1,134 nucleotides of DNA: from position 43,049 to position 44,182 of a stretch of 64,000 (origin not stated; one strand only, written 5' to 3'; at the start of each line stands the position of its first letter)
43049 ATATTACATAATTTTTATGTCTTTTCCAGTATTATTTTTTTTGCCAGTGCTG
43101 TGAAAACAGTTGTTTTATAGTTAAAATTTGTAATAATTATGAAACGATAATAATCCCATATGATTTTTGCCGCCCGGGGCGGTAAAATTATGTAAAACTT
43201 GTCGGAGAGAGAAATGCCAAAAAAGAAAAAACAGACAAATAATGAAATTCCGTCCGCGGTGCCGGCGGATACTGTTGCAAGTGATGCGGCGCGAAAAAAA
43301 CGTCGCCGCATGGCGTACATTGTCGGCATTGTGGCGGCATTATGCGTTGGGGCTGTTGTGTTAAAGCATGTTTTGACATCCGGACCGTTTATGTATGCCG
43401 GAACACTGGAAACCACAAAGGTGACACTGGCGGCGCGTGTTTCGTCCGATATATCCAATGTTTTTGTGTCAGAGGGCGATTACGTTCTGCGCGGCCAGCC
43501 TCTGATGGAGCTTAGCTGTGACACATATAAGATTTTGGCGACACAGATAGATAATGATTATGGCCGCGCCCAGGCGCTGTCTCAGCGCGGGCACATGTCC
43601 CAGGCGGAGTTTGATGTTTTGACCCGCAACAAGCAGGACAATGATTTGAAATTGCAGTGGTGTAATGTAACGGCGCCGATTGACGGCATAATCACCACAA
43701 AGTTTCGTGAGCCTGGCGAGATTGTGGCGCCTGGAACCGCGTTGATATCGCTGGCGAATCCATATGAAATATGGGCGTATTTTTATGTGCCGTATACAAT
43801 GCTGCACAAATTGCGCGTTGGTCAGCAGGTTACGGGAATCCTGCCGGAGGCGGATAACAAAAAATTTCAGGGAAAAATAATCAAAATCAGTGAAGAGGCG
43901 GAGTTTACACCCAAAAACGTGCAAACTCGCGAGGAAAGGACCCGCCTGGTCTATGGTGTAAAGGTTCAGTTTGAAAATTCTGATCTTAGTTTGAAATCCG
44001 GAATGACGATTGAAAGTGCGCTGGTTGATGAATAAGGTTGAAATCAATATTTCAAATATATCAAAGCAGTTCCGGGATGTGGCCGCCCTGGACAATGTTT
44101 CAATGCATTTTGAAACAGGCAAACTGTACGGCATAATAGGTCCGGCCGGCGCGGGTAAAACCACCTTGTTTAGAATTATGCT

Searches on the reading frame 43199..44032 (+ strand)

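Call 10: search_protein_families(library=ncbifam, proteins=[window:43199-44032:+])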
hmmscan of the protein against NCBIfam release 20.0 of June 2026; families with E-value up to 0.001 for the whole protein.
window:43199-44032:+ (278 aa): 12 families
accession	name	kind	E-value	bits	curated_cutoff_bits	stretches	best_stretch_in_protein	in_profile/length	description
NF002939.0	PRK03598.1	equivalog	1.3e-31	110.1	393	2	135-272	185-322/332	secretion protein HlyD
TIGR01730.1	RND_mfp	subfamily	1.1e-22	80.5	94.9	1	68-272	19-241/322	efflux RND transporter periplasmic adaptor subunit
TIGR00998.1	8a0101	subfamily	1.8e-14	53.5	390.8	1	146-232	196-283/334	EmrA/EmrK family multidrug efflux transporter periplasmic adaptor subunit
TIGR00999.1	8a0102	subfamily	7.8e-13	48.1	319.3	1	136-271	79-197/271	CzcB/NccB family metal efflux transporter periplasmic adaptor subunit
NF007785.0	PRK10476.1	equivalog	1.4e-12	47.1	376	2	149-231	203-285/347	multidrug transporter subunit MdtN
NF011715.0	PRK15136.1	equivalog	2.4e-09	36.3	563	1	146-229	207-291/390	multidrug efflux MFS transporter periplasmic adaptor subunit EmrA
TIGR01843.1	type_I_hlyD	subfamily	1.2e-07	31.1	208.65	1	124-265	240-386/422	HlyD family type I secretion periplasmic adaptor subunit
NF007850.1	PRK10559.1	equivalog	1.3e-06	27.7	400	0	146-231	139-223/303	p-hydroxybenzoic acid efflux pump subunit AaeA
NF008589.1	PRK11556.1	equivalog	1.7e-06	27.2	391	0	29-142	44-152/392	MdtA/MuxA family multidrug efflux RND transporter periplasmic adaptor subunit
TIGR02971.1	heterocyst_DevB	subfamily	5.1e-06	26.1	129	0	137-232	187-280/327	ABC exporter membrane fusion protein, DevB family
NF045904.1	RND-peri-MexE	equivalog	3.9e-05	22.7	714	0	133-196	150-214/390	multidrug efflux RND transporter periplasmic adaptor subunit MexE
NF000272.2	OqxA_adapt_sub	exception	5.9e-05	22.2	835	0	47-126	41-119/391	multidrug efflux RND transporter periplasmic adaptor subunit OqxA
